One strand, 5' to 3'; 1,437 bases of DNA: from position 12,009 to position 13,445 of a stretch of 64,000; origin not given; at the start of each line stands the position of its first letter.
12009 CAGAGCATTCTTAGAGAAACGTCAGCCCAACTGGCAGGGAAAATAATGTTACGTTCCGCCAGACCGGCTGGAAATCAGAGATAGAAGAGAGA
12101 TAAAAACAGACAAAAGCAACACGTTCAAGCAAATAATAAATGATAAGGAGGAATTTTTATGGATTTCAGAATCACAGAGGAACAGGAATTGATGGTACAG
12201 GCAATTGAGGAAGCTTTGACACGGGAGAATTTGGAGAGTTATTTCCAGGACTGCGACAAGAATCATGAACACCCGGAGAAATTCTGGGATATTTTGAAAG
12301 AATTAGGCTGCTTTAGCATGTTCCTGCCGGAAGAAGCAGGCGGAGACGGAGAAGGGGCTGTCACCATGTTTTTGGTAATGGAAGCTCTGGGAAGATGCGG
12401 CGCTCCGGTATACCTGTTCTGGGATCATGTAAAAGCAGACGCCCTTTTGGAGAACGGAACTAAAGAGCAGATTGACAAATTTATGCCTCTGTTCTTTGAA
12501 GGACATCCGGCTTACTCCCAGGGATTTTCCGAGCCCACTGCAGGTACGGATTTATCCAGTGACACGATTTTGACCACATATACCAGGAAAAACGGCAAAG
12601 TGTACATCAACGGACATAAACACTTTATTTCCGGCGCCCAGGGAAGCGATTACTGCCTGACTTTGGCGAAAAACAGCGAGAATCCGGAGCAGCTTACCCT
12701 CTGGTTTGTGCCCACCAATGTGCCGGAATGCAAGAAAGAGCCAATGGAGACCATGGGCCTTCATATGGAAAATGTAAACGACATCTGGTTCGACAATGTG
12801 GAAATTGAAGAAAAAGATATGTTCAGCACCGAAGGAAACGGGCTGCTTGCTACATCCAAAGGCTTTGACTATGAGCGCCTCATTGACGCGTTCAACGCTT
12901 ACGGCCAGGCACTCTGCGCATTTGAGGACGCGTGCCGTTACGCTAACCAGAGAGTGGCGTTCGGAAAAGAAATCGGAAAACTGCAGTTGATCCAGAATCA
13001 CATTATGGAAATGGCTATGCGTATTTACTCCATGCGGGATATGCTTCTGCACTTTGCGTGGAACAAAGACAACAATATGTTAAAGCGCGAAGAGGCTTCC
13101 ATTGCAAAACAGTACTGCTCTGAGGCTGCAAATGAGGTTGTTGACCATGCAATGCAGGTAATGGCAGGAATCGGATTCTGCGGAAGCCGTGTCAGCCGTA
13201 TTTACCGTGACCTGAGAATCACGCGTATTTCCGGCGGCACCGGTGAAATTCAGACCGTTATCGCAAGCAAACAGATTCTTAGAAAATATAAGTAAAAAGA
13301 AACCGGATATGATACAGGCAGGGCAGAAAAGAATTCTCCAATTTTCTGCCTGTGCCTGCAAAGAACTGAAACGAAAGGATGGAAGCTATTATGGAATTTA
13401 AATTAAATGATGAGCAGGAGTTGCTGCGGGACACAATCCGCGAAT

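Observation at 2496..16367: cai/fix-like acyl-CoA cluster in a Firmicute, fused with a Bcd/EtfBA module: candidate carnitine / gamma-butyrobetaine pathway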

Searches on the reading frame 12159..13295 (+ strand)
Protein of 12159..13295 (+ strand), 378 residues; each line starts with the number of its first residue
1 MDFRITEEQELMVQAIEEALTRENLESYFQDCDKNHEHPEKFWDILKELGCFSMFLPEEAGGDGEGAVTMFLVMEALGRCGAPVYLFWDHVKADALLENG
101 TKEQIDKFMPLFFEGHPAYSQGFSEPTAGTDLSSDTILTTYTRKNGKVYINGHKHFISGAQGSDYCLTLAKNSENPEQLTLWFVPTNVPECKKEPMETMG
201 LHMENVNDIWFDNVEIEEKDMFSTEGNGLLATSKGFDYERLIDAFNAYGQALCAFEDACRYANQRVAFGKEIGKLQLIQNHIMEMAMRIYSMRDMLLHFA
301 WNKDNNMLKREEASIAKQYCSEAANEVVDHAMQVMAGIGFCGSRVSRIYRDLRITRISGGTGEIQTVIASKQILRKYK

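Call 3: search_protein_families(library=pfam, proteins=[window:12159-13295:+])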
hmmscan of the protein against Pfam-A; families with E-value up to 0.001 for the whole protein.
window:12159-13295:+ (378 aa): 5 families
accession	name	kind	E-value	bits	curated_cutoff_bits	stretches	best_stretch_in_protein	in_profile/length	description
PF00441.29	Acyl-CoA_dh_1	-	5.3e-35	121.2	22.4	1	226-373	1-149/150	Acyl-CoA dehydrogenase, C-terminal domain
PF02771.21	Acyl-CoA_dh_N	-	2.7e-18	66.8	22.9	1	6-115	1-112/113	Acyl-CoA dehydrogenase, N-terminal domain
PF02770.24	Acyl-CoA_dh_M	-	4e-16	59.4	33.3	1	122-214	3-97/97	Acyl-CoA dehydrogenase, middle domain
PF08028.16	Acyl-CoA_dh_2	-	1.1e-07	32.6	22.7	1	244-356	4-127/134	Acyl-CoA dehydrogenase, C-terminal domain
PF21343.2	ACAD9-ACADV_C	-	0.0006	20.5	27.8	0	266-330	26-91/120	ACAD9/ACADV, C-terminal domain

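Call 4: search_protein_families(library=ncbifam, proteins=[window:12159-13295:+])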
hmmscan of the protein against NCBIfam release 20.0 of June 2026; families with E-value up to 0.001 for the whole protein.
window:12159-13295:+ (378 aa): 22 families
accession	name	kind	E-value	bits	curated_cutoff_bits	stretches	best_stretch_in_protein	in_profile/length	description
NF002885.1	PRK03354.1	equivalog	8.6e-128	426.6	540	1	1-378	1-378/378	crotonobetainyl-CoA dehydrogenase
NF008997.0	PRK12341.1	equivalog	5.9e-125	417.3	537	1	1-378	1-381/382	acyl-CoA dehydrogenase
NF042972.1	AcrlCoAredClosAcrC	equivalog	6.3e-55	186.4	640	1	1-375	1-378/378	acryloyl-CoA reductase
NF043006.1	CyhCrbnylCoADH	equivalog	6.4e-41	140.6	650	1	4-376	3-378/380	cyclohexane-1-carbonyl-CoA dehydrogenase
NF042439.1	SulpropCoADesulf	equivalog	9.1e-41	139.8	600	1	19-374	6-372/379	3-sulfinopropanoyl-CoA desulfinase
NF045552.1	GlutCoADH_Des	equivalog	6.3e-39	134.2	470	1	1-370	1-377/387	glutaryl-CoA dehydrogenase Acd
NF058590.1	AcCoDHFadEBacil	equivalog_domain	2.3e-38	132.1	600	1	5-376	21-413/586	acyl-CoA dehydrogenase FadE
NF045652.1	ProlPCPDhRedW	equivalog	1.8e-35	122.5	650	1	9-366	4-366/376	L-prolyl-[peptidyl-carrier protein] dehydrogenase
NF053553.1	prodigi_MBC_PigA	equivalog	8.4e-35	120.6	500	1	1-372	1-378/381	prodigiosin MBC biosynthesis dehydrogenase PigA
TIGR03207.1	cyc_hxne_CoA_dh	equivalog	2.5e-32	112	575.35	1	18-371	13-369/372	cyclohexanecarboxyl-CoA dehydrogenase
NF052270.1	Staph_DH_FadE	equivalog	1.5e-25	89.8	600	1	8-373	24-393/400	acyl-CoA dehydrogenase FadE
NF008594.0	PRK11561.1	equivalog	6.3e-18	64.4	545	1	122-367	183-433/540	isovaleryl-CoA dehydrogenase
TIGR03203.1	pimD_small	equivalog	6.8e-18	64.9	652.7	1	2-342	1-344/378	pimeloyl-CoA dehydrogenase small subunit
TIGR03204.1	pimC_large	equivalog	1.4e-16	60.4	623.85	1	37-241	40-238/395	pimeloyl-CoA dehydrogenase large subunit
NF007000.1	PRK09463.1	subfamily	1.3e-15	56.8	600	2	8-160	47-206/726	acyl-CoA dehydrogenase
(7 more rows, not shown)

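Call 11: find_homologous_proteins(query=window:12159-13295:+, max_evalue=1e-30)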
Query window:12159-13295:+ (378 aa): 401 proteins with E <= 1e-30 among 2255 candidates; the best 120 are listed.
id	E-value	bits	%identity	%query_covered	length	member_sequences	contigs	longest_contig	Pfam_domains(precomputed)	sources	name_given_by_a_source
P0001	2.1e-258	874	99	100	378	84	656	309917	PF02770.25,PF00441.30,PF08028.17,PF02771.22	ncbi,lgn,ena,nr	ncbi:MAG: acyl-CoA dehydrogenase [Lachnospiraceae bacterium]|nr:acyl-CoA dehydrogenase [Lachnospirac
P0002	1.5e-257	871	99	100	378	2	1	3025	PF02770.25,PF00441.30,PF08028.17,PF02771.22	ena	-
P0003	2.6e-257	871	99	100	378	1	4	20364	PF02770.25,PF00441.30,PF08028.17,PF02771.22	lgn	-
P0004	1.2e-256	868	98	100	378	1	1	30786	PF02770.25,PF00441.30,PF08028.17,PF02771.22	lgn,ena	-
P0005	1.8e-255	865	98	100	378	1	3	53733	PF02770.25,PF00441.30,PF08028.17,PF02771.22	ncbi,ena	-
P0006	7.1e-250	846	96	100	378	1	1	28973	PF02770.25,PF00441.30,PF08028.17,PF02771.22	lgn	-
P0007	1.3e-249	845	95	100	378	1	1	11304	PF02770.25,PF00441.30,PF08028.17,PF02771.22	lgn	-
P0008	1.1e-247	839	94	100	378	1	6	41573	PF02770.25,PF00441.30,PF08028.17,PF02771.22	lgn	-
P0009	1.3e-246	835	94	100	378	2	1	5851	PF02770.25,PF00441.30,PF08028.17,PF02771.22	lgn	-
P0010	3.5e-246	834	93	100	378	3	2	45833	PF02770.25,PF00441.30,PF08028.17,PF02771.22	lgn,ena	-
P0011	1.5e-244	829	93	100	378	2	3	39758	PF02770.25,PF00441.30,PF08028.17,PF02771.22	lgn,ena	-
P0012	8.0e-242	820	92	100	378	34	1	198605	PF02770.25,PF00441.30,PF08028.17,PF02771.22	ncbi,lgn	-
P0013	1.7e-240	815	91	100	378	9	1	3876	PF02770.25,PF00441.30,PF08028.17,PF02771.22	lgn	-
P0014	6.7e-235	797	89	100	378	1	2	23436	PF02770.25,PF00441.30,PF08028.17,PF02771.22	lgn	-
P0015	2.8e-233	792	88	100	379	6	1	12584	PF02770.25,PF00441.30,PF08028.17,PF02771.22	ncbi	ncbi:MAG: acyl-CoA dehydrogenase family protein [Pseudoflavonifractor sp.]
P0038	9.5e-188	642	73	100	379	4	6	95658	PF02770.25,PF00441.30,PF08028.17,PF02771.22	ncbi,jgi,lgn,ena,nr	ncbi:MAG TPA: acyl-CoA dehydrogenase [Clostridiaceae bacterium]|nr:acyl-CoA dehydrogenase [Clostridi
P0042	2.2e-112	394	48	100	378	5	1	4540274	PF02770.25,PF00441.30,PF08028.17,PF02771.22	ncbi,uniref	ncbi:crotonobetainyl-CoA dehydrogenase [Desulfitobacterium sp. AusDCA]|uniref:crotonobetainyl-CoA de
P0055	1.5e-108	381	48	100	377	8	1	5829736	PF02770.25,PF00441.30,PF08028.17,PF02771.22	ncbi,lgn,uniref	ncbi:Crotonobetainyl-CoA reductase [Sporomusa rhizae]|uniref:crotonobetainyl-CoA dehydrogenase n=1 T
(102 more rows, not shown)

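Call 17: search_solved_structures(query=window:12159-13295:+, max_evalue=1e-20)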
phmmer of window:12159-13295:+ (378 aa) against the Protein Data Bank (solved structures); distinct sequences matched with E-value up to 1e-20: 57.
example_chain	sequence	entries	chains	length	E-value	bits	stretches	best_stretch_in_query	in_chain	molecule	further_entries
5lnx_A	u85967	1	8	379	2.5e-43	151.6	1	4-374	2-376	Acyl-CoA dehydrogenase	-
2dvl_A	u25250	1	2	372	1.5e-40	142.5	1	5-374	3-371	Acyl-CoA dehydrogenase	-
4l1f_A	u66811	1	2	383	1e-39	139.8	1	1-376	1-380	Acyl-CoA dehydrogenase domain protein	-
3nf4_A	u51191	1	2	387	1.4e-39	139.3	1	24-373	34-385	acyl-CoA dehydrogenase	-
4n5f_A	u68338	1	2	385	2.7e-39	138.4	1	2-372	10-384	Putative acyl-CoA dehydrogenase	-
1buc_A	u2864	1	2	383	2.2e-37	132.1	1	1-375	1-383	BUTYRYL-COA DEHYDROGENASE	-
6fah_C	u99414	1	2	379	3.1e-37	131.6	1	8-376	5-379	Caffeyl-CoA reductase-Etf complex subunit CarC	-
4irn_A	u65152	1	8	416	3.9e-37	131.2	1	26-371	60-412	Prolyl-ACP dehydrogenase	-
4u83_A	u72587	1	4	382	4.8e-37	131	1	5-370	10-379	Acyl-CoA dehydrogenase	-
4m9a_A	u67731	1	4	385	5.2e-37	130.8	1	1-372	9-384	Acyl-CoA dehydrogenase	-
4iv6_A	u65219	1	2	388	1.4e-36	129.4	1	4-374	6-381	Acyl-CoA dehydrogenase FadE3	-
1egc_A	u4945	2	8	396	2.1e-36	128.9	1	3-378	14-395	MEDIUM CHAIN ACYL-COA DEHYDROGENASE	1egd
4o5m_A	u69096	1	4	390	3.6e-36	128.1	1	2-375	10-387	Isovaleryl-CoA dehydrogenase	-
8i4p_A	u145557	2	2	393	8.7e-36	126.8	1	3-377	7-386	Acyl-CoA dehydrogenase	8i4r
5ol2_C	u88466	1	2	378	1.1e-35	126.4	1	24-374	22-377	Acyl-CoA dehydrogenase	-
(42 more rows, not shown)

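Call 21: find_encoding_contigs(protein=P0038, flank=10000, max_places=3)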
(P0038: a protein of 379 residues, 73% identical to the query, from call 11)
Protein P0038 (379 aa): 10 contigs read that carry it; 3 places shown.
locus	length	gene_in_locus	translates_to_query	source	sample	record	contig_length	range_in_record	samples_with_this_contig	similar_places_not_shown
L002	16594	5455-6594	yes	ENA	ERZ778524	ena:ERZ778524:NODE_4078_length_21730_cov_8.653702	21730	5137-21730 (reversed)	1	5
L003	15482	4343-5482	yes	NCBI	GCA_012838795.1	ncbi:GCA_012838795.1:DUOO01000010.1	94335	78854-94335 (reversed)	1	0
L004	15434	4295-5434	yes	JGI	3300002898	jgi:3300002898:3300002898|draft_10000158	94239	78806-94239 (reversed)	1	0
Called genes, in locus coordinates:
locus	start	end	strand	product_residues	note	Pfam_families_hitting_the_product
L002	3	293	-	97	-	?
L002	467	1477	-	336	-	PF00135:COesterase (weak), PF20434:BD-FAE, PF07859:Abhydrolase_3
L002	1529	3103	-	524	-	PF00501:AMP-binding, PF13193:AMP-binding_C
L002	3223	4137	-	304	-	PF01012:ETF, PF00766:ETF_alpha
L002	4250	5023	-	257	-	PF01012:ETF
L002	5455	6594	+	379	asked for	PF02771:Acyl-CoA_dh_N, PF02770:Acyl-CoA_dh_M, PF00441:Acyl-CoA_dh_1, PF08028:Acyl-CoA_dh_2 (weak)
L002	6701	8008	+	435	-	PF07690:MFS_1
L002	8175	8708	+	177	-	PF06081:ArAE_1, PF13515:FUSC_2 (weak)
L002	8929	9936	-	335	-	PF01012:ETF, PF00766:ETF_alpha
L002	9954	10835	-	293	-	PF01012:ETF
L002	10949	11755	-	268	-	PF00378:ECH_1, PF16113:ECH_2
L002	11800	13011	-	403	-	PF02515:CoA_transf_3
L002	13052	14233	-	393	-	PF02515:CoA_transf_3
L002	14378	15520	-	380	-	PF02771:Acyl-CoA_dh_N, PF02770:Acyl-CoA_dh_M, PF00441:Acyl-CoA_dh_1, PF08028:Acyl-CoA_dh_2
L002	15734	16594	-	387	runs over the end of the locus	PF00155:Aminotran_1_2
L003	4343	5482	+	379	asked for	PF02771:Acyl-CoA_dh_N, PF02770:Acyl-CoA_dh_M, PF00441:Acyl-CoA_dh_1, PF08028:Acyl-CoA_dh_2 (weak)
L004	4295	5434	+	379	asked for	PF02771:Acyl-CoA_dh_N, PF02770:Acyl-CoA_dh_M, PF00441:Acyl-CoA_dh_1, PF08028:Acyl-CoA_dh_2 (weak)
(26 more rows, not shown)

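Call 23: find_encoding_contigs(protein=P0001, flank=10000, max_places=4)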
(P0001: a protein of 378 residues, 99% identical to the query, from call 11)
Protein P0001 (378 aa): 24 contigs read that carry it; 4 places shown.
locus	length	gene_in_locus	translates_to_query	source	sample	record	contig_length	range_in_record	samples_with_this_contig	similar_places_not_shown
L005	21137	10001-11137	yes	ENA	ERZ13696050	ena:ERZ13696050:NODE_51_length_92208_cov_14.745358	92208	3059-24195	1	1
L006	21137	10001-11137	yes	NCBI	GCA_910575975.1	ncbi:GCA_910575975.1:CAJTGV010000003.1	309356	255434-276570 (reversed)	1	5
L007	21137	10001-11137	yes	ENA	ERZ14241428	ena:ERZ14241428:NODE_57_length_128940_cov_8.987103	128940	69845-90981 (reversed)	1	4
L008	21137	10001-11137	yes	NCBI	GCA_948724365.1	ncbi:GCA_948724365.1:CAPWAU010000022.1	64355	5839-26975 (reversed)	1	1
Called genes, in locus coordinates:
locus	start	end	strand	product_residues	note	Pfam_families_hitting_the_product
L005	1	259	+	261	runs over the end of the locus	-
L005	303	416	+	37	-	-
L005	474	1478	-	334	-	PF01012:ETF, PF00766:ETF_alpha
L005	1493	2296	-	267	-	PF01012:ETF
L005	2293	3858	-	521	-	PF00501:AMP-binding, PF13193:AMP-binding_C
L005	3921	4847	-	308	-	PF01012:ETF, PF00766:ETF_alpha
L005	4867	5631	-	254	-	PF01012:ETF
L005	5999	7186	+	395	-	PF02515:CoA_transf_3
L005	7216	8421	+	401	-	PF02515:CoA_transf_3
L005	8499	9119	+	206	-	PF23023:Anti-Pycsar_Apyc1 (faint), PF00753:Lactamase_B, PF13483:Lactamase_B_3 (weak), PF12706:Lactamase_B_2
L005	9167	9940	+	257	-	PF00378:ECH_1, PF16113:ECH_2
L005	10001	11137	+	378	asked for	PF02771:Acyl-CoA_dh_N, PF02770:Acyl-CoA_dh_M, PF00441:Acyl-CoA_dh_1, PF08028:Acyl-CoA_dh_2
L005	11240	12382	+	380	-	PF02771:Acyl-CoA_dh_N, PF02770:Acyl-CoA_dh_M, PF00441:Acyl-CoA_dh_1, PF08028:Acyl-CoA_dh_2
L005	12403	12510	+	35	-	-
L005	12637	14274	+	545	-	PF00474:SSF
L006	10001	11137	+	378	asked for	PF02771:Acyl-CoA_dh_N, PF02770:Acyl-CoA_dh_M, PF00441:Acyl-CoA_dh_1, PF08028:Acyl-CoA_dh_2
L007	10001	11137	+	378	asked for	PF02771:Acyl-CoA_dh_N, PF02770:Acyl-CoA_dh_M, PF00441:Acyl-CoA_dh_1, PF08028:Acyl-CoA_dh_2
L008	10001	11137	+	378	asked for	PF02771:Acyl-CoA_dh_N, PF02770:Acyl-CoA_dh_M, PF00441:Acyl-CoA_dh_1, PF08028:Acyl-CoA_dh_2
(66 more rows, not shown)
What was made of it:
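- Checked: The ATG start matches the 254-aa gene called in relatives (call 23).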

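Call 24: find_related_loci(query=window:12159-13295:+, collection=genome_contigs, flank=10000)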
Query window:12159-13295:+ (378 aa) in genome_contigs; peptide patterns used: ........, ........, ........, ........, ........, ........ (x = any residue, [..] = any of these).
62 stretches matched a pattern; 41 encode a relative of the query (tblastn E <= 1e-3); 38 distinct loci.
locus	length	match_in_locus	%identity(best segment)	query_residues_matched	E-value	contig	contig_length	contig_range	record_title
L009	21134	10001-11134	99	1-378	0e+0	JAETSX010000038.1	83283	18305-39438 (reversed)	MAG: Eubacterium sp. isolate S35_Bin1 scaffold_1199_2, whole genome shotgun sequence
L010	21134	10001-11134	99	1-378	0e+0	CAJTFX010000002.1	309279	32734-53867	Lachnospiraceae bacterium isolate C51_74_MI_BP genome assembly, contig: MGBC000170.2, whole genome shotgun sequence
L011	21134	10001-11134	99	1-378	0e+0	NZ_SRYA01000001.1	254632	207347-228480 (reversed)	Petralouisia muris strain NM01_1-7b NODE_1_length_254632_cov_152.085, whole genome shotgun sequence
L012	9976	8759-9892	98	1-378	0e+0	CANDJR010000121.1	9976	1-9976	MAG TPA_asm: uncultured Eubacterium sp. isolate ERR6760115_bin.40_metawrap_v1.3_MAG genome assembly, contig: ERZ12802917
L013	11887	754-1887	98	1-378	0e+0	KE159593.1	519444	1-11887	Lachnospiraceae bacterium 3-1 genomic scaffold acPFp-supercont1.5, whole genome shotgun sequence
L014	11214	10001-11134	98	1-378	0e+0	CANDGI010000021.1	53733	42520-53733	MAG TPA_asm: uncultured Lachnospiraceae bacterium isolate ERR6760071_bin.51_metawrap_v1.3_MAG genome assembly, contig: E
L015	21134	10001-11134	95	1-378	0e+0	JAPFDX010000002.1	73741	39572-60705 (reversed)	MAG: Roseburia sp. isolate bin_11_LilbubCat k141_42329, whole genome shotgun sequence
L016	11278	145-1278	94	1-378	0e+0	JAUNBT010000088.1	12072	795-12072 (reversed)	MAG: Lachnospiraceae bacterium isolate S1R_St_64 NODE_2051_length_12072_cov_6.007406, whole genome shotgun sequence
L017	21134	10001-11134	94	1-378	0e+0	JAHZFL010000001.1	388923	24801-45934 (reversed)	MAG: Roseburia sp. isolate HRGM_Genome_2917 HRGM_Genome_2917_1, whole genome shotgun sequence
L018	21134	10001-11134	93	1-378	0e+0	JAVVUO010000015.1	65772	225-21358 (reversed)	MAG: Lachnospiraceae bacterium isolate CGS10Y2-bin57 NODE_15_length_65772_cov_14.419134, whole genome shotgun sequence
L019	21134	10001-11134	93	1-378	0e+0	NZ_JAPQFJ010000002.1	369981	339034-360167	Clostridium brassicae strain ZC22-4 spades_K_17_127_2, whole genome shotgun sequence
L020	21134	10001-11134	92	1-378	0e+0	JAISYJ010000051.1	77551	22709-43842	MAG: Hungatella sp. isolate Nc350_bin24 k119_1882497, whole genome shotgun sequence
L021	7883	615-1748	92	1-378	0e+0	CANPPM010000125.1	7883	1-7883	MAG TPA_asm: uncultured Butyricicoccus sp. isolate SRR15730558_bin.35_metawrap_v1.3_MAG genome assembly, contig: NODE.86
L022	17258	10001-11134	92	1-378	0e+0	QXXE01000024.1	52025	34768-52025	Clostridiaceae bacterium strain 9 Scaffold22_1, whole genome shotgun sequence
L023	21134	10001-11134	85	1-378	0e+0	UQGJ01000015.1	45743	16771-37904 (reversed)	uncultured Clostridiales bacterium isolate UMGS260 genome assembly, contig: NODE_330_length_45743_cov_17.403607, whole g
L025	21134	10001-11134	85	1-378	0e+0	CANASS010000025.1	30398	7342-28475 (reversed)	MAG TPA_asm: uncultured bacterium isolate SRR14836542_bin.1_metawrap_v1.3_MAG genome assembly, contig: NODE.853_length_3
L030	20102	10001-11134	84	1-378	0e+0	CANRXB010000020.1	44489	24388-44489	MAG TPA_asm: uncultured bacterium isolate SRR15730538_bin.33_metawrap_v1.3_MAG genome assembly, contig: NODE.1261_length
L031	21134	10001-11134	84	1-378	0e+0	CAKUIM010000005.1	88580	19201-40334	MAG: uncultured Oscillospiraceae bacterium isolate REFINED_METABAT215_TOP10_CONTIGS_1500_ASSEMBLY_K77_MERGED__Hadza_MoBi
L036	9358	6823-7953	84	1-377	0e+0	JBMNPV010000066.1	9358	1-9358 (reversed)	MAG: Oscillospiraceae bacterium isolate SBF912SR2HQ0065 scaffold_33374_c1, whole genome shotgun sequence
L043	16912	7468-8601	93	1-378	0e+0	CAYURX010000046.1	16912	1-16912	MAG TPA_asm: uncultured Coprococcus sp. isolate SRP222994_co1_355 genome assembly, contig: NODE_7044_length_16912_cov_5.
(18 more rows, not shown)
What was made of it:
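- Hosts include rabbit, roe deer, anaerobic digesters and a Clostridium named after Brassica, where carnitine is scarce (call 24). Herbivore, digester and plant-associated hosts are represented (call 24).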

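Call 31: find_encoding_contigs(protein=P0042, flank=10000, max_places=1)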
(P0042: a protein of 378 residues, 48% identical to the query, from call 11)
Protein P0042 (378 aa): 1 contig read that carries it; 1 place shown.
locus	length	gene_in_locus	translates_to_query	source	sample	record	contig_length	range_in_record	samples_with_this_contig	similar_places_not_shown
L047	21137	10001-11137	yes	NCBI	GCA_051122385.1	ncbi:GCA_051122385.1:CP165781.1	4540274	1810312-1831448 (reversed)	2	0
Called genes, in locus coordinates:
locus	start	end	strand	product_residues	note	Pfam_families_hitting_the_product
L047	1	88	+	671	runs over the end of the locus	PF04879:Molybdop_Fe4S4 (weak), PF00384:Molybdopterin, PF01568:Molydop_binding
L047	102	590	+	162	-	PF12797:Fer4_2 (faint), PF12837:Fer4_6 (faint), PF12838:Fer4_7 (faint), PF25160:LdpA_Fe-S-bd (faint), PF13247:Fer4_11, PF00037:Fer4 (weak), PF13237:Fer4_10 (weak), PF13187:Fer4_9 (weak)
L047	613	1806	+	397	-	PF17853:GGDEF_2, PF13556:HTH_30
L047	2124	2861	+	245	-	PF02613:Nitrate_red_del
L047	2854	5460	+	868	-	PF00384:Molybdopterin, PF01568:Molydop_binding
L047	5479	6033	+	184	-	PF00037:Fer4 (faint), PF12837:Fer4_6 (faint), PF13187:Fer4_9 (faint), PF12800:Fer4_4 (faint), PF12838:Fer4_7 (weak), PF13247:Fer4_11, PF12797:Fer4_2 (weak), PF13237:Fer4_10 (weak)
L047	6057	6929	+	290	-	PF04976:DmsC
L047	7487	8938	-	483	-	PF00989:PAS (weak), PF13426:PAS_9, PF00158:Sigma54_activat, PF01078:Mg_chelatase (faint), PF14532:Sigma54_activ_2, PF07728:AAA_5 (weak), PF25601:AAA_lid_14, PF02954:HTH_8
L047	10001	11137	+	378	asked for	PF02771:Acyl-CoA_dh_N, PF02770:Acyl-CoA_dh_M, PF00441:Acyl-CoA_dh_1, PF08028:Acyl-CoA_dh_2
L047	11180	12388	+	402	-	PF02515:CoA_transf_3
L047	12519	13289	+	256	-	PF01012:ETF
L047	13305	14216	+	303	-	PF01012:ETF, PF00766:ETF_alpha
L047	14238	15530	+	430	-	PF00890:FAD_binding_2 (weak), PF01266:DAO, PF01494:FAD_binding_3, PF01946:Thi4, PF03486:HI0933_like (weak), PF12831:FAD_oxidored, PF13450:NAD_binding_8, PF26311:ETF-QO_FixC_C, +1 more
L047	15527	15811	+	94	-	-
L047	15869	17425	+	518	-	PF00501:AMP-binding, PF13193:AMP-binding_C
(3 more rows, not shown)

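Call 32: find_encoding_contigs(protein=P0055, flank=10000, max_places=1)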
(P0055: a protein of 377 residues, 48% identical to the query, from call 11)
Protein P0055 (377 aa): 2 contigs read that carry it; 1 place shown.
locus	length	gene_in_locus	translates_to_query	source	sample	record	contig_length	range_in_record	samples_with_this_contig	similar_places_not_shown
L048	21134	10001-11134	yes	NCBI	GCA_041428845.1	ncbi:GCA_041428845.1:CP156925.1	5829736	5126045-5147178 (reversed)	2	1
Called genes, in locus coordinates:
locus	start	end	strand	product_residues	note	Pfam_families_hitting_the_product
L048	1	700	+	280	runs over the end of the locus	PF00800:PDT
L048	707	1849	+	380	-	PF01264:Chorismate_synt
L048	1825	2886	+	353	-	PF13685:Fe-ADH_2, PF01761:DHQ_synthase, PF24621:DHQS_C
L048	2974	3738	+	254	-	PF01817:CM_2, PF13238:AAA_18, PF01202:SKI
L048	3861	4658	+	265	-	PF02311:AraC_binding, PF12833:HTH_18, PF00165:HTH_AraC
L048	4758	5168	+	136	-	PF09391:DUF2000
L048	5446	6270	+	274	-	-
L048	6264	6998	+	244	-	PF08241:Methyltransf_11 (faint)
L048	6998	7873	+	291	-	PF00535:Glycos_transf_2, PF10111:Glyco_tranf_2_2 (faint)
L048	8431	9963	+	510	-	PF02028:BCCT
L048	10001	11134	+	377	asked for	PF02771:Acyl-CoA_dh_N, PF02770:Acyl-CoA_dh_M, PF00441:Acyl-CoA_dh_1, PF08028:Acyl-CoA_dh_2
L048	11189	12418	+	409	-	PF02515:CoA_transf_3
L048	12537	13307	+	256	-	PF01012:ETF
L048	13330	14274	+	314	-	PF01012:ETF, PF00766:ETF_alpha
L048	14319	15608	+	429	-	PF01134:GIDA, PF01266:DAO, PF01494:FAD_binding_3, PF01946:Thi4, PF03486:HI0933_like, PF07992:Pyr_redox_2, PF12831:FAD_oxidored, PF13450:NAD_binding_8, +3 more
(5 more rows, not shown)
